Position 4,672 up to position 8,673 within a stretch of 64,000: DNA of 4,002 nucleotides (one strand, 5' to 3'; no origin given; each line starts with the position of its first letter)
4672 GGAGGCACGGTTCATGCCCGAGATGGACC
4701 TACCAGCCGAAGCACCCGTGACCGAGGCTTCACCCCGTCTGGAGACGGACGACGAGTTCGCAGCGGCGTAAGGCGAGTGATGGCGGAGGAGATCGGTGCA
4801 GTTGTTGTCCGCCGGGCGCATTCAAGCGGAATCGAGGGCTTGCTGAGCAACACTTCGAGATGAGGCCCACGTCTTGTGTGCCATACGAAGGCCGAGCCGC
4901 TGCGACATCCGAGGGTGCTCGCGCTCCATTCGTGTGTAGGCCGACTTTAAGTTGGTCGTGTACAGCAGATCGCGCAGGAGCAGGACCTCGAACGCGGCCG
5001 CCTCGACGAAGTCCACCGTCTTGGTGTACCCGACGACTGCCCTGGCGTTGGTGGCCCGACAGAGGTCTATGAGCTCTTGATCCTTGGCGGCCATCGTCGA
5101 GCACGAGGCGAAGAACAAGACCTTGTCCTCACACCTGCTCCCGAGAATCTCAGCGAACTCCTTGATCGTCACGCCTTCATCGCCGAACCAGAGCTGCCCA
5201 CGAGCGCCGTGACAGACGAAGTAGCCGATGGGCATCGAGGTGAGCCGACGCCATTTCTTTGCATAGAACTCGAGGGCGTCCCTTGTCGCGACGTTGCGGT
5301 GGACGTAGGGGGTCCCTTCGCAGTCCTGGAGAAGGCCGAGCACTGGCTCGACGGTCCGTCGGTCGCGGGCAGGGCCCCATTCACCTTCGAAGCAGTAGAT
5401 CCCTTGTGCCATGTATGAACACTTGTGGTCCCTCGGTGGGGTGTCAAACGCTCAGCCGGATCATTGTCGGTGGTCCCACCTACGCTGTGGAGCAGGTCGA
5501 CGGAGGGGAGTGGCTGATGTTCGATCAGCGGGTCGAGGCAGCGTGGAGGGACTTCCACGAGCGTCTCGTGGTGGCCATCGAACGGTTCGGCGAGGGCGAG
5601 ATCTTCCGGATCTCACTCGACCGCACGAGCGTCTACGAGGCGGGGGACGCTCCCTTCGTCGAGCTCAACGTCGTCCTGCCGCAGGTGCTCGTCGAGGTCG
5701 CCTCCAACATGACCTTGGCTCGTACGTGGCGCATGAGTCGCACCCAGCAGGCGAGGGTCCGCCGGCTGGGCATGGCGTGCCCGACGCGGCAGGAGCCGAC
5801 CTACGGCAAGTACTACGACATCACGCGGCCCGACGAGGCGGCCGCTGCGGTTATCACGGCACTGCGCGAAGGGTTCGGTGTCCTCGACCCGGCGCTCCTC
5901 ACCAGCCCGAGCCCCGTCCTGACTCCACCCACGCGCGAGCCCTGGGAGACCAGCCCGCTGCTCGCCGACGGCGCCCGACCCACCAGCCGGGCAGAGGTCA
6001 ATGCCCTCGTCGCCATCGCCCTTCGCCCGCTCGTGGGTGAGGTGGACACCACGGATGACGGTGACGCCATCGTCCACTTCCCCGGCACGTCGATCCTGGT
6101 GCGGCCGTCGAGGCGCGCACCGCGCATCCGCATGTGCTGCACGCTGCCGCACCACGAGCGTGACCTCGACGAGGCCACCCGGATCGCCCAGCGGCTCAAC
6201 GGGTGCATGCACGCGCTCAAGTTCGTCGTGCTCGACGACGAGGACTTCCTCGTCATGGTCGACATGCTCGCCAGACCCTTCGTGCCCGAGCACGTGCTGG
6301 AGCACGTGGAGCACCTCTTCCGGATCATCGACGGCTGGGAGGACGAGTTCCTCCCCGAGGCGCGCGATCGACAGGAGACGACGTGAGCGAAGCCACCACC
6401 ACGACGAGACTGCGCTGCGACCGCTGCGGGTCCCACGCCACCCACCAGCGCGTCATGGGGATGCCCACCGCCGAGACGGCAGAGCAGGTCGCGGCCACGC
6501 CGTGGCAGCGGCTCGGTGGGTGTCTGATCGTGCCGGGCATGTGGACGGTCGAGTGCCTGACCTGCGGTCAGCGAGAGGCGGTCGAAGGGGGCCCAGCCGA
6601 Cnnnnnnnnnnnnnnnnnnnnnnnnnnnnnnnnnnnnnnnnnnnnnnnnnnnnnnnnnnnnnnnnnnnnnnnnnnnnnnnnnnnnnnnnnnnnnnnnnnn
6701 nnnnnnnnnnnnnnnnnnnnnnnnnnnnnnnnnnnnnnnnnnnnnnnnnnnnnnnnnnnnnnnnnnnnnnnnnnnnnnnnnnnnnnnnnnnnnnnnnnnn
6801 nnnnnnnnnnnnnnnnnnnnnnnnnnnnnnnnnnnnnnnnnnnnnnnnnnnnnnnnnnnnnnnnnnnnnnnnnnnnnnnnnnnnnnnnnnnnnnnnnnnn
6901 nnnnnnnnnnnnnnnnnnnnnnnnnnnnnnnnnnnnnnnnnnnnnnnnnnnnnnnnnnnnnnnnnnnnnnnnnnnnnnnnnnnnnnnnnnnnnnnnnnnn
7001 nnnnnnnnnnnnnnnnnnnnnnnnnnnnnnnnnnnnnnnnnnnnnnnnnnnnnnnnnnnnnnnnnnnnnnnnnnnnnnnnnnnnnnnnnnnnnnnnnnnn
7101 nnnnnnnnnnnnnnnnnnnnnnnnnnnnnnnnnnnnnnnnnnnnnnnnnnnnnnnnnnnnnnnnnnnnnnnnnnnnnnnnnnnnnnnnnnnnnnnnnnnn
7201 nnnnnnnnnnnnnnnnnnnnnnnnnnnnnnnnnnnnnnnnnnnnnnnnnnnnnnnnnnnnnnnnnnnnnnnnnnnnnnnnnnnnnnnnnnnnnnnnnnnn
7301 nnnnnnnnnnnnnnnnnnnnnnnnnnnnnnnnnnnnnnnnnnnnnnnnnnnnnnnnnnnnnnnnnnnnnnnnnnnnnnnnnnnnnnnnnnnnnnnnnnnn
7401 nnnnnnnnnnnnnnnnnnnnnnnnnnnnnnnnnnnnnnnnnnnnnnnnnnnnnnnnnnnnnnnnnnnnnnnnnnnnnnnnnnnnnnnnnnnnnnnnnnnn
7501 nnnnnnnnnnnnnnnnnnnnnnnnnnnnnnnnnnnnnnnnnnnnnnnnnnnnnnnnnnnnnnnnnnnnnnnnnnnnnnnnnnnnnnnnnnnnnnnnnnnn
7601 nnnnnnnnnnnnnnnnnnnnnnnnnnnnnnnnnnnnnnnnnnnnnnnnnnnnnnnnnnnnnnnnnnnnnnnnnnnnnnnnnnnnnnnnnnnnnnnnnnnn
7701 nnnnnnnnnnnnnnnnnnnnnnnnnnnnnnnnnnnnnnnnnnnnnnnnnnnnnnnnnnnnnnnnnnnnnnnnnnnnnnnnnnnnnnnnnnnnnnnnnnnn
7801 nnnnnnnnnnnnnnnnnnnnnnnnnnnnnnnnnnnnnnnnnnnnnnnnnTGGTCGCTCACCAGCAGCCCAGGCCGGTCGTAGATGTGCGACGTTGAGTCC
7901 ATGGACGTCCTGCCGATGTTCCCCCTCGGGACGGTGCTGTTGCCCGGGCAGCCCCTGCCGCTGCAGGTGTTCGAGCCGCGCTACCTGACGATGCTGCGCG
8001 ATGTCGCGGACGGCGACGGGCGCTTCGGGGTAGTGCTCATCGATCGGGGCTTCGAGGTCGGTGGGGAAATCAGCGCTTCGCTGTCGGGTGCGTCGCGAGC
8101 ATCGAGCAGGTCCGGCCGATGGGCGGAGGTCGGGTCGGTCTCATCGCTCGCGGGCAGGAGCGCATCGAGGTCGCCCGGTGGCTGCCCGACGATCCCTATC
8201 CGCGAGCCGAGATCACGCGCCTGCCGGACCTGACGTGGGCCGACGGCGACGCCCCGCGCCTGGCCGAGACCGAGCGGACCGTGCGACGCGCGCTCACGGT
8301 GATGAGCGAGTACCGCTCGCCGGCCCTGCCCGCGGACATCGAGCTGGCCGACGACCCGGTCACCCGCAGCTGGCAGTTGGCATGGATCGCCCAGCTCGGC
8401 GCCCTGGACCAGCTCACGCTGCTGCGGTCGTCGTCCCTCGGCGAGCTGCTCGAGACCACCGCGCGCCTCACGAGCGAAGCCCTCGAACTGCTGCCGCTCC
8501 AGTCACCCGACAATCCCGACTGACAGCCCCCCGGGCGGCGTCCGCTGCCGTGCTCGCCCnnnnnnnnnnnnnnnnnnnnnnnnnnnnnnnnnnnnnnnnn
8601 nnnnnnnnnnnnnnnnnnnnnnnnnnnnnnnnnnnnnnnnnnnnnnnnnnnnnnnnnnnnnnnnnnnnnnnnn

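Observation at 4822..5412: Small caspase-fold-like protein in the accessory island, divergently placed next to a serpin operon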

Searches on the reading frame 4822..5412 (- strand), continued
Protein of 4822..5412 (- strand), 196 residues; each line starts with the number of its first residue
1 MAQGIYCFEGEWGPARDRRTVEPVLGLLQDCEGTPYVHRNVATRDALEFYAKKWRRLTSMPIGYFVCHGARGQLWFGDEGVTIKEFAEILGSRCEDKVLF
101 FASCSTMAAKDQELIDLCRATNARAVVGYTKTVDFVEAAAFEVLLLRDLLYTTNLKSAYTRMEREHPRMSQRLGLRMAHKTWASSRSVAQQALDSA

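Call 84: search_protein_families(library=pfam, proteins=[L004:8594-9097:+, L006:4849-5952:+, L023:8592-10391:+, L026:4536-5243:+, L038:8590-8991:+, L048:2980-5046:+, L049:8653-9255:+, L053:8662-10458:+, L076:3449-4927:+, L078:8618-9034:+], max_evalue=0.001)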
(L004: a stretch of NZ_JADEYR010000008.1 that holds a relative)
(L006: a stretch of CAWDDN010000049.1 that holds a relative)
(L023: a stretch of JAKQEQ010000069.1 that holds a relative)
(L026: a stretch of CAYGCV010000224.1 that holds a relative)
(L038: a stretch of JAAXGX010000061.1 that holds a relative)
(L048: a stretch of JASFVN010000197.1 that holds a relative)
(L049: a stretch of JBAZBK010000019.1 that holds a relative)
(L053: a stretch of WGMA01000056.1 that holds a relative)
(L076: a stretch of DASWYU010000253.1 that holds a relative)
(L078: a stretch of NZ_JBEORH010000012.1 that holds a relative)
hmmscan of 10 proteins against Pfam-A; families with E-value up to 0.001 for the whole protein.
L004:8594-9097:+ (167 aa): 0 families

L006:4849-5952:+ (367 aa): 0 families

L023:8592-10391:+ (599 aa): 3 families
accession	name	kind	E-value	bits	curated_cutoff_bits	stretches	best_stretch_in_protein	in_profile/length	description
PF21231.2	GH141_M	-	2.2e-10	41.1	27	1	128-265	4-154/156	GH141 insertion domain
PF13229.12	Beta_helix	-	3.4e-08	33.7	25.9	1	424-577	12-134/158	Right handed beta helix region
PF22842.2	Pel9A-like_beta_helix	-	6.7e-05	22.4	25.2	1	28-83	9-56/370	Pel9A-like, right handed beta helix region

L026:4536-5243:+ (235 aa): 4 families
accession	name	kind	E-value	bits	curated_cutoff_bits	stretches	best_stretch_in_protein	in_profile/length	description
PF13175.12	AAA_15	-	7e-09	36.2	32.1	1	1-42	1-44/374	AAA ATPase domain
PF13476.12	AAA_23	-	1.9e-06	29.1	27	1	5-47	2-45/201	AAA domain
PF13304.12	AAA_21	-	0.00021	21.9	27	1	25-43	3-21/304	AAA domain, putative AbiEii toxin, Type IV TA system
PF02463.25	SMC_N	-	0.00053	19.9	40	1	1-49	1-51/220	RecF/RecN/SMC N terminal domain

L038:8590-8991:+ (133 aa): 2 families
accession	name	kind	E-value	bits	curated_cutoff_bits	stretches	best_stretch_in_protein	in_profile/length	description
PF01381.28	HTH_3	-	6.7e-11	42.5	23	1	55-104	6-55/55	Helix-turn-helix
PF13560.12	HTH_31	-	4.7e-08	33.7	27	1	42-101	13-58/64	Helix-turn-helix domain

L048:2980-5046:+ (688 aa): 5 families
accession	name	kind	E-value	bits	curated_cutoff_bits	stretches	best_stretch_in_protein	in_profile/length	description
PF00676.26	E1_dh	-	1.6e-69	234.6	22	1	14-311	2-299/300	Dehydrogenase E1 component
PF02780.25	Transketolase_C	-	5.9e-37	126.8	25.9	1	558-679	1-123/124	Transketolase, C-terminal domain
PF02779.29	Transket_pyr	-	3.7e-29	102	27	1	372-538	7-168/174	Transketolase, pyrimidine binding domain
PF02775.26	TPP_enzyme_C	-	1.8e-05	25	21.9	1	114-191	27-98/151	Thiamine pyrophosphate enzyme, C-terminal TPP binding domain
PF13292.11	DXP_synthase_N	-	0.00021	21.1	21.2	1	124-178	120-174/274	1-deoxy-D-xylulose-5-phosphate synthase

L049:8653-9255:+ (200 aa): 11 families
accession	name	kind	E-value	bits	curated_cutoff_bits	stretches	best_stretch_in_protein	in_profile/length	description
PF07719.23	TPR_2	-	1.7e-12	46.9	27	1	119-149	4-34/34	Tetratricopeptide repeat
PF13428.12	TPR_14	-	1.1e-08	35.4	23.5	1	119-153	4-38/44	Tetratricopeptide repeat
PF14559.12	TPR_19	-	5.1e-08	33.6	25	1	127-173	2-48/68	Tetratricopeptide repeat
PF13432.12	TPR_16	-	7.8e-08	33.1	32.7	1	120-174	1-55/65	Tetratricopeptide repeat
PF13424.12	TPR_12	-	1.7e-07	31.7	30.1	1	120-178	7-73/77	Tetratricopeptide repeat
PF13174.12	TPR_6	-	1.9e-07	31.7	26.3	1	120-148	4-32/33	Tetratricopeptide repeat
PF13181.12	TPR_8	-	1.9e-07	31.1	25.7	1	119-149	4-34/34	Tetratricopeptide repeat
PF00515.34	TPR_1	-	5.6e-07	29.5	27.8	1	119-149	4-34/34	Tetratricopeptide repeat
PF13176.12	TPR_7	-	6.7e-07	29.3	27.9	0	120-148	3-31/36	Tetratricopeptide repeat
PF23914.1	TPR_CcmH_CycH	-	3.2e-06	27.5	42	1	115-157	49-91/158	Cytochrome c-type biogenesis protein H TPR domain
PF13374.12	TPR_10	-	7.8e-05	23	27.5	0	122-145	8-31/42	Tetratricopeptide repeat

L053:8662-10458:+ (598 aa): 2 families
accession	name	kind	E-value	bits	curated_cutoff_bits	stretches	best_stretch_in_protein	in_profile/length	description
PF13231.12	PMT_2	-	4e-13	50.3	26.1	1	115-275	2-156/160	Dolichyl-phosphate-mannose-protein mannosyltransferase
PF02366.24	PMT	-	4.4e-05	23.6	22.7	1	98-288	44-243/245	Dolichyl-phosphate-mannose-protein mannosyltransferase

L076:3449-4927:+ (492 aa): 2 families
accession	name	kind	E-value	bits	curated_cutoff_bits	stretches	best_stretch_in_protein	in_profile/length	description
PF08238.18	Sel1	-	6e-15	55.6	30.7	2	398-433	1-36/36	Sel1 repeat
PF15644.12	Gln_amidase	-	0.00054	21.5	24.1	1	108-186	42-111/114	Papain fold toxin 1, glutamine deamidase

L078:8618-9034:+ (138 aa): 2 families
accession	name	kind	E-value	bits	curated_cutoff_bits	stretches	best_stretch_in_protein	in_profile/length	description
PF20815.3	GIY_YIG_2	-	6.6e-08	33.1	22.4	1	38-137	30-135/153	GIY-YIG catalytic domain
PF01541.30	GIY-YIG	-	3.2e-06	27.8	22.6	1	30-61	2-34/78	GIY-YIG catalytic domain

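Call 89: find_related_loci(query=A1, collection=metagenome_contigs, flank=6000)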
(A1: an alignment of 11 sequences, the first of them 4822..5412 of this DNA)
Query A1 (196 aa) in metagenome_contigs; peptide patterns used: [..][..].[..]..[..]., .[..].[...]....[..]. (x = any residue, [..] = any of these).
431 stretches matched a pattern; 262 encode a relative of the query (tblastn E <= 1e-3); the best 80 are kept; 80 distinct loci.
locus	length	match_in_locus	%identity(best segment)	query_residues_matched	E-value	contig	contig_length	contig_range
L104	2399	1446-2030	53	3-193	8e-66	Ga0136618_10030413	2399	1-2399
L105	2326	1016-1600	53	3-193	6e-66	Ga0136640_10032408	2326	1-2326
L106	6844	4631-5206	45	4-192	1e-50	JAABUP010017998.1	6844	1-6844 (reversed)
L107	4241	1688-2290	41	1-195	3e-48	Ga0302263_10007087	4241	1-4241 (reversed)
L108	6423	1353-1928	42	4-184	2e-46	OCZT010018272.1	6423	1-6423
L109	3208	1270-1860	40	4-193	5e-46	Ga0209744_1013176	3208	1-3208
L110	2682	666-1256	40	4-193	5e-46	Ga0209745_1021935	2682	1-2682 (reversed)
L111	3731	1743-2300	43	1-185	7e-46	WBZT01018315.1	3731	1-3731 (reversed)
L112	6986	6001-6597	39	3-193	4e-45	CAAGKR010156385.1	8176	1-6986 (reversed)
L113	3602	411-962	40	4-182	1e-40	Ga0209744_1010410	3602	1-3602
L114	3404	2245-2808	39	2-182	2e-39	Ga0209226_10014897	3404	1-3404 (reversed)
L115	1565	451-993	39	4-181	1e-38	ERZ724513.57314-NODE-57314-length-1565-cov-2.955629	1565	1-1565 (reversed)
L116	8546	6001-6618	37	4-194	8e-38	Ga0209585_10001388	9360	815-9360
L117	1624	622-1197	39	3-178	5e-38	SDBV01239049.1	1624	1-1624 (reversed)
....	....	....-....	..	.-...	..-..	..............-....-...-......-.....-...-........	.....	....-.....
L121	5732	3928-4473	35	3-178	1e-35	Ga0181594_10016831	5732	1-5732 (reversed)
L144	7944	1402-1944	34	4-177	4e-31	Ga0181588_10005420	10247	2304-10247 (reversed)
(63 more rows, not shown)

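Call 95: search_protein_families(library=pfam, proteins=[L106:4027-4530:-, L121:2818-3876:-, L144:279-1484:-, L074:6667-7317:+, L074:7314-7916:+, L076:2326-3420:+, L092:1256-3130:-], max_evalue=0.05)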
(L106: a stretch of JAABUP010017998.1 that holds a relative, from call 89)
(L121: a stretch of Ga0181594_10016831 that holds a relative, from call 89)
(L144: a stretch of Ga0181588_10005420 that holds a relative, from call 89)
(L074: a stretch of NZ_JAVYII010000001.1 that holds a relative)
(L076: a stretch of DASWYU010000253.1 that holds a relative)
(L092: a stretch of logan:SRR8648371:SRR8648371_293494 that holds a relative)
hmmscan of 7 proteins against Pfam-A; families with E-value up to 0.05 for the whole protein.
L106:4027-4530:- (167 aa): 2 families
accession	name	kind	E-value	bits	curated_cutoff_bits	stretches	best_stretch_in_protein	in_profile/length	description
PF12760.12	Zn_ribbon_IS1595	-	0.0026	18.1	25.4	0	61-96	16-41/46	Transposase zinc-ribbon domain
PF13711.11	DUF4160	-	0.0066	17.1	23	1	62-111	11-59/65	Domain of unknown function (DUF4160)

L121:2818-3876:- (352 aa): 0 families

L144:279-1484:- (401 aa): 0 families

L074:6667-7317:+ (216 aa): 0 families

L074:7314-7916:+ (200 aa): 0 families

L076:2326-3420:+ (364 aa): 1 family
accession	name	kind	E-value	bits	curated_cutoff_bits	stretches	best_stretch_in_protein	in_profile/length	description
PF20347.3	DUF6642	-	8.6e-13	48.8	27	1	170-314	3-148/182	Family of unknown function (DUF6642)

L092:1256-3130:- (624 aa): 0 families

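Call 111: search_protein_families(library=padloc, alignment_id=A4, max_evalue=0.00001)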
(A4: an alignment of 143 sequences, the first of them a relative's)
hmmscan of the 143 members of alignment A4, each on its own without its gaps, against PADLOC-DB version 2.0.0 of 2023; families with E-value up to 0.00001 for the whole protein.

A. member 1, L001:7397-7711:+ (104 aa): 0 families

B. families by the number of members that match (of 143 scanned): 207 families (the first 25 are shown)
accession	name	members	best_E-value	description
PDLC04135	mad3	3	3.5e-29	mads_3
PDLC02508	BrxL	2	0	BrxL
PDLC02506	BrxL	2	6.5e-218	BrxL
PDLC02509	BrxL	2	2.4e-117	BrxL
PDLC02693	Orf5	2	9.1e-87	Orf5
PDLC02505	BrxL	2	3.6e-76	BrxL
PDLC04819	PDC-S02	2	4.1e-73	-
PDLC02852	DpdE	2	6.6e-72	DpdE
PDLC04157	HEC-06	2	4.9e-62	-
PDLC04154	HEC-06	2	6.3e-62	-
PDLC04155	HEC-06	2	9.2e-62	-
PDLC02507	BrxL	2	3.6e-57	BrxL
PDLC04815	PDC-S02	2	1.8e-56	-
PDLC02687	Orf5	2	1.5e-52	Orf5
PDLC02700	Orf5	2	4.4e-48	Orf5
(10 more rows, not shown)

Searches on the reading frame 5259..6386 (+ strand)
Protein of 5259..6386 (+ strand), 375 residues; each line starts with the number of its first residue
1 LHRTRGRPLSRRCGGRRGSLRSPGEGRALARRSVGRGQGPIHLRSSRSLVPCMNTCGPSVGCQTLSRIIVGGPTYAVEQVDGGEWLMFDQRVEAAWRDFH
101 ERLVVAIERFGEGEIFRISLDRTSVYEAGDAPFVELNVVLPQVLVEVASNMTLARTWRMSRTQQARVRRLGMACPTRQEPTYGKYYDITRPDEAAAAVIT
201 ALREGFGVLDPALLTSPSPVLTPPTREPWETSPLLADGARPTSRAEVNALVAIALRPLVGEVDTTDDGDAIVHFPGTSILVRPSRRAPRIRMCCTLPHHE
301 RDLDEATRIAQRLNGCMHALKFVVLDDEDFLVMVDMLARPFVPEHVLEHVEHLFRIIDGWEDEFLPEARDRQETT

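Call 3: search_protein_families(library=pfam, proteins=[window:5259-6386:+], max_evalue=0.1)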
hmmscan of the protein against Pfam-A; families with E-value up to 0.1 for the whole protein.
window:5259-6386:+ (375 aa): 2 families
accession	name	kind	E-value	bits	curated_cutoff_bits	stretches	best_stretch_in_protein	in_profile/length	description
PF22552.1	TY-Chap3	-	3e-15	57.4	27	1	95-214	2-117/117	T3SS (YopN, CesT) and YbjN peptide-binding chaperone 3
PF22551.1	TY-Chap1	-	3.5e-15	56.2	27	1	246-365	2-121/132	T3SS (YopN, CesT) and YbjN peptide-binding chaperone 1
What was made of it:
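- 5517..6386 (+): TY-Chap3 + TY-Chap1 (T3SS-chaperone/YbjN-like) two-domain protein, 289 aa; first gene of the divergent operon. Pfam PF22552 3e-15 and PF22551 3.5e-15 (call 3).
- Checked: The divergent operon begins at 5517 with a TY-Chap3+TY-Chap1 chaperone-like gene (5517-6386; call 3).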

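Call 4: search_protein_families(library=padloc, proteins=[window:5259-6386:+], max_evalue=0.1)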
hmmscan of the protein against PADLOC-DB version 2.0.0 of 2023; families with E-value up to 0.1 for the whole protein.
window:5259-6386:+ (375 aa): 0 families

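Call 13: search_protein_families(library=ncbifam, proteins=[window:5259-6386:+], max_evalue=0.1)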
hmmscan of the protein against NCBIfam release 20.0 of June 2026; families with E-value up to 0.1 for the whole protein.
window:5259-6386:+ (375 aa): 0 families

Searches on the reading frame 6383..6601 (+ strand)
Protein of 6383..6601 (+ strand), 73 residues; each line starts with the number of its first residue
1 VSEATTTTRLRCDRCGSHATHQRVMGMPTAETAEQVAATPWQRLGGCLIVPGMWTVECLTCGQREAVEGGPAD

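Call 69: find_homologous_proteins(query=A5, max_evalue=0.001)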
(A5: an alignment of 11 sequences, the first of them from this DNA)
Query A5 (11 sequences) (73 aa, profile of the alignment): 9 proteins with E <= 0.001 among 110 candidates.
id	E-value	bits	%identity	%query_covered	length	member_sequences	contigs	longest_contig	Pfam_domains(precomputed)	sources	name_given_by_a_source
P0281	5.4e-23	98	42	81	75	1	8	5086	-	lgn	-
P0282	5.4e-23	98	75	82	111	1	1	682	-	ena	-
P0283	1.6e-21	94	33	86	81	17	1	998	-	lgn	-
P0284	1.1e-19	88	45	77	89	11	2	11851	-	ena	-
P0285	4.4e-19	86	43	73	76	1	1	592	PF09723.16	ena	-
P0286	1.3e-16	78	44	81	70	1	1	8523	-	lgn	-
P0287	2.6e-6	45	85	55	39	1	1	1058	-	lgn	-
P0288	2.8e-6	45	37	74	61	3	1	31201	-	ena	-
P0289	4.0e-5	41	38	33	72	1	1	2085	-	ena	-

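Call 70: find_encoding_contigs(protein=P0284, flank=6000, max_places=2)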
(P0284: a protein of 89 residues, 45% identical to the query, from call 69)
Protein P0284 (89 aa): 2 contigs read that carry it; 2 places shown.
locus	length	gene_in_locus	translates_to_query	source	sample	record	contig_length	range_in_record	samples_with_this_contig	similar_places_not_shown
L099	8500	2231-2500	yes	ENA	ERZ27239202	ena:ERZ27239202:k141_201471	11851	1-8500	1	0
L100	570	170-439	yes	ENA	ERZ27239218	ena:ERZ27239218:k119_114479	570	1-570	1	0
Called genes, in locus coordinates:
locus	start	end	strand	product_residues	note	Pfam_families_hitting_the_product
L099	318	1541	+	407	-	PF22552:TY-Chap3, PF22551:TY-Chap1, PF22554:Chap-C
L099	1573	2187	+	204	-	PF13328:HD_4, PF01966:HD (weak)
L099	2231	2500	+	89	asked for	-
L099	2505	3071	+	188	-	PF01243:PNPOx_N, PF10590:PNP_phzG_C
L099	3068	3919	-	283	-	PF06267:DUF1028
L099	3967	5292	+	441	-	PF00067:p450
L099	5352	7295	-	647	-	PF03372:Exo_endo_phos, PF23226:Exo_endo_phos_PGAP2IP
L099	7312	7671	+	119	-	PF12840:HTH_20 (weak)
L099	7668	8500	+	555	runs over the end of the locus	PF00916:Sulfate_transp, PF01740:STAS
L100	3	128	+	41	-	?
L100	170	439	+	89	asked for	-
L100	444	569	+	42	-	?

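Call 71: find_encoding_contigs(protein=P0286, flank=6000, max_places=2)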
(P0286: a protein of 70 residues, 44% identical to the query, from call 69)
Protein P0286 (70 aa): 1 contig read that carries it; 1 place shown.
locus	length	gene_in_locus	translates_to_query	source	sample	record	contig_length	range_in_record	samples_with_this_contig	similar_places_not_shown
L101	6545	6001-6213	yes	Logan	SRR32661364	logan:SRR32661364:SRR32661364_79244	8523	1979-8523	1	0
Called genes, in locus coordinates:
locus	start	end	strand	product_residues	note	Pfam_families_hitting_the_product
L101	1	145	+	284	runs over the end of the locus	-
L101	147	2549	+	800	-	PF24698:DUF7662, PF14338:Mrr_N, PF13481:AAA_25 (faint), PF00004:AAA, PF07728:AAA_5, PF28529:McrB_lid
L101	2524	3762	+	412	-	PF10117:McrBC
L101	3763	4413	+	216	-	-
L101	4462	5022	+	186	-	PF20347:DUF6642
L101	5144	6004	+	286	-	PF22552:TY-Chap3, PF22551:TY-Chap1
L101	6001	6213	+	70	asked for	-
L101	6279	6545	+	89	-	?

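Call 72: find_encoding_contigs(protein=P0288, flank=6000, max_places=2)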
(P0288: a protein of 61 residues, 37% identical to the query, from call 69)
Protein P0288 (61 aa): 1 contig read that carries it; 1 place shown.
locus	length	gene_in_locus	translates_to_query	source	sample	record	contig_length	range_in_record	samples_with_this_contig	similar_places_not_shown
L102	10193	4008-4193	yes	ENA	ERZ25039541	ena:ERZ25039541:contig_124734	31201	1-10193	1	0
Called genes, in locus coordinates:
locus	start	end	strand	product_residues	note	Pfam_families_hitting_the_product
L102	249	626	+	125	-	PF06418:CTP_synth_N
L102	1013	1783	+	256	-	PF00117:GATase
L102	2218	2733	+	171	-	PF07687:M20_dimer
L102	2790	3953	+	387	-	PF12982:DUF3866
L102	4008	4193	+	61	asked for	-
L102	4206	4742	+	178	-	PF00293:NUDIX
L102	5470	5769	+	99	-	PF00589:Phage_integrase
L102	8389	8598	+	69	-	PF01326:PPDK_N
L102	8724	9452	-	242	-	-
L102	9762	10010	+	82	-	PF02896:PEP-utilizers_C (weak)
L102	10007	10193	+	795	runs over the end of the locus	PF02896:PEP-utilizers_C, PF01966:HD, PF08275:DNAG_N (faint)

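Call 77: search_protein_families(library=phrogs, proteins=[L101:4462-5022:+], max_evalue=0.01)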
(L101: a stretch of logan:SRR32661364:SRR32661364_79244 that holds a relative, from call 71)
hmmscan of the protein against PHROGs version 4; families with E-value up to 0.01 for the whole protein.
L101:4462-5022:+ (186 aa): 0 families

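Call 95: search_protein_families(library=pfam, proteins=[L101:3763-4413:+], max_evalue=0.05)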
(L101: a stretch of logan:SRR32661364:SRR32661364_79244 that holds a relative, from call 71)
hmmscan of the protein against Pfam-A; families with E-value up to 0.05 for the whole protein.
L101:3763-4413:+ (216 aa): 0 families

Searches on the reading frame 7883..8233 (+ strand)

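Call 101: search_protein_families(library=pfam, proteins=[window:7883-8233:+], max_evalue=0.001)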
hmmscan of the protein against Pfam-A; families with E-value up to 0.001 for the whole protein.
window:7883-8233:+ (116 aa): 1 family
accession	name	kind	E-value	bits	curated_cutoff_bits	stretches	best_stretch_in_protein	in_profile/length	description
PF02190.22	LON_substr_bdg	-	2.8e-11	44.1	28.7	1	9-87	1-69/200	ATP-dependent protease La (LON) substrate-binding domain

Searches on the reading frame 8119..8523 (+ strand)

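Call 3: search_protein_families(library=pfam, proteins=[window:8119-8523:+], max_evalue=0.1)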
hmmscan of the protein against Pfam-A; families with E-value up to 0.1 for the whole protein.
window:8119-8523:+ (134 aa): 1 family
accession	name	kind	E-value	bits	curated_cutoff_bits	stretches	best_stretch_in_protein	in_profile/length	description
PF02190.22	LON_substr_bdg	-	7.9e-08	32.9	28.7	1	3-114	79-194/200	ATP-dependent protease La (LON) substrate-binding domain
